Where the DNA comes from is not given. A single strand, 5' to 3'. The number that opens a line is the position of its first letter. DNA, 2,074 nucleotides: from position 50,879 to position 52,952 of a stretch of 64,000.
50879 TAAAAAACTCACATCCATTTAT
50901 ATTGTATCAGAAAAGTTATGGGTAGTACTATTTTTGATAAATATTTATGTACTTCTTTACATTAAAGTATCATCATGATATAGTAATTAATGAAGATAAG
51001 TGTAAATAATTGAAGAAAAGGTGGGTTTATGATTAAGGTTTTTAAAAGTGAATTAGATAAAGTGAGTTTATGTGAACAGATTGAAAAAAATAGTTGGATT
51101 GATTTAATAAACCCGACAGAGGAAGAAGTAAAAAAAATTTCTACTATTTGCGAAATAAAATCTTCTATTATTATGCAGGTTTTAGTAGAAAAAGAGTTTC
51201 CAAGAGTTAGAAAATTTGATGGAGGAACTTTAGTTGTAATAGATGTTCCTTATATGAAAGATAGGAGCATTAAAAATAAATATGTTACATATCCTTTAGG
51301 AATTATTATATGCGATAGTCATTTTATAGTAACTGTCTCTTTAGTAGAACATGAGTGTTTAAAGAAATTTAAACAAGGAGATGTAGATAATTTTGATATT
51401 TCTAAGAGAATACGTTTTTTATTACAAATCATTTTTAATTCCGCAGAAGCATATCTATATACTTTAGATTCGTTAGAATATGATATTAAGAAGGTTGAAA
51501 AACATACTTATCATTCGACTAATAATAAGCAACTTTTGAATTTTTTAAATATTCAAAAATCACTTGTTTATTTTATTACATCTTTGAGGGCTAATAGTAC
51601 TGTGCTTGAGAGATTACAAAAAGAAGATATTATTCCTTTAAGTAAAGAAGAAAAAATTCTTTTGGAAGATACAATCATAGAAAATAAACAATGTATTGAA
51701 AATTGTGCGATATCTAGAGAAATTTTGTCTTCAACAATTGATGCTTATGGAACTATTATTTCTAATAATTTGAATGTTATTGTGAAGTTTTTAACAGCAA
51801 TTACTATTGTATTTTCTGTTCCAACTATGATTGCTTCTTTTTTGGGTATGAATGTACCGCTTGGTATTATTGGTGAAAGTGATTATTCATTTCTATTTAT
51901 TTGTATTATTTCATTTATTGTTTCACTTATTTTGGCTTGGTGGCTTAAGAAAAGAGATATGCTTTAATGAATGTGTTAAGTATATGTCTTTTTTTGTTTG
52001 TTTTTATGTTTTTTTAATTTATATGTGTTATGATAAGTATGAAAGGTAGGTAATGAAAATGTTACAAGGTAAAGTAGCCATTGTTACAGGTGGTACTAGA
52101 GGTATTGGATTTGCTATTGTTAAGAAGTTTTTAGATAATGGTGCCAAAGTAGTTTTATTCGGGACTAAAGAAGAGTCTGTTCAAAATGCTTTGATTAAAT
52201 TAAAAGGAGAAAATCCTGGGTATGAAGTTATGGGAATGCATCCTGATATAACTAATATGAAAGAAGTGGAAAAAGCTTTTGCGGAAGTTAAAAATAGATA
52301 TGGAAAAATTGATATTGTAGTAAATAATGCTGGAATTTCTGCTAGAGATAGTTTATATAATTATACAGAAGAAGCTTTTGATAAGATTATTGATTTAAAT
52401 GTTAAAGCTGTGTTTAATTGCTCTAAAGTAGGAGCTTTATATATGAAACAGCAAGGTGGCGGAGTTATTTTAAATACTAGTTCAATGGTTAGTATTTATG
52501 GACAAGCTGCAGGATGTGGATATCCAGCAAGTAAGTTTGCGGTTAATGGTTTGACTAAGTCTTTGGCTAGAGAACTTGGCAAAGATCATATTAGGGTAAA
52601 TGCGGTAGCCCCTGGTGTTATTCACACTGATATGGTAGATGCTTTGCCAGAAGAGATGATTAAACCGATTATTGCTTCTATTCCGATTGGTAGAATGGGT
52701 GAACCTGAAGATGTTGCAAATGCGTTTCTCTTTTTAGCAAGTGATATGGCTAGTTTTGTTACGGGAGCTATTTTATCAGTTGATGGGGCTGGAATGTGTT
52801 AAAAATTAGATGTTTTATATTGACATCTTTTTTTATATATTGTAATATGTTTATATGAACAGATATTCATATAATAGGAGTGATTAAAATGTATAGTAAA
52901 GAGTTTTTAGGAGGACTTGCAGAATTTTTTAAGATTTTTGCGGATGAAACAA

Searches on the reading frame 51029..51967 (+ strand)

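Call 8: search_protein_families(library=pfam, proteins=[window:51029-51967:+], max_evalue=0.001)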
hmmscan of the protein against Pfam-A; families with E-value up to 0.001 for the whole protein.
window:51029-51967:+ (312 aa): 1 family
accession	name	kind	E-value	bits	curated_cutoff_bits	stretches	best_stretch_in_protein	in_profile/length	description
PF01544.23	CorA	-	1.8e-49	169.1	27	1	21-308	4-292/292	CorA-like Mg2+ transporter protein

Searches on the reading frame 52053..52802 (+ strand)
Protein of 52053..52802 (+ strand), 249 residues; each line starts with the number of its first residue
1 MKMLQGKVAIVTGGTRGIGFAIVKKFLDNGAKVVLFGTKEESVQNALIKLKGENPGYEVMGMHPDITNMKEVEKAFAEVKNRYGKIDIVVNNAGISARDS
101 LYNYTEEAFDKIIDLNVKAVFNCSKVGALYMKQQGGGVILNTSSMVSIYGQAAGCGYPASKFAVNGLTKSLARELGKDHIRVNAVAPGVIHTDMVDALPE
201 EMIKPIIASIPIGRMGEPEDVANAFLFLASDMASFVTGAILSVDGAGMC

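Call 8: search_protein_families(library=pfam, proteins=[window:52053-52802:+], max_evalue=0.001)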
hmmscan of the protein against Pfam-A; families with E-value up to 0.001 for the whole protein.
window:52053-52802:+ (249 aa): 6 families
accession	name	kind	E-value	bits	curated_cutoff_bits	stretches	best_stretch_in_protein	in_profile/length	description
PF13561.12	adh_short_C2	-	6.3e-64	216.2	27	1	16-245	6-233/236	Enoyl-(Acyl carrier protein) reductase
PF00106.31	adh_short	-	3e-59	200.2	26.6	1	7-200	1-192/195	short chain dehydrogenase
PF08659.16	KR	-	3e-16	60.3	22.6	1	10-172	4-164/180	KR domain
PF23441.1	SDR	-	4.6e-11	43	27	1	8-246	9-254/258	SDR-like rossmann domain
PF01370.27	Epimerase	-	2.4e-06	27.6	20.9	1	10-154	2-124/240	NAD dependent epimerase/dehydratase family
PF03808.19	Glyco_tran_WecG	-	0.00034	20.9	27.4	1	23-107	36-118/168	Glycosyl transferase WecG/TagA/CpsF family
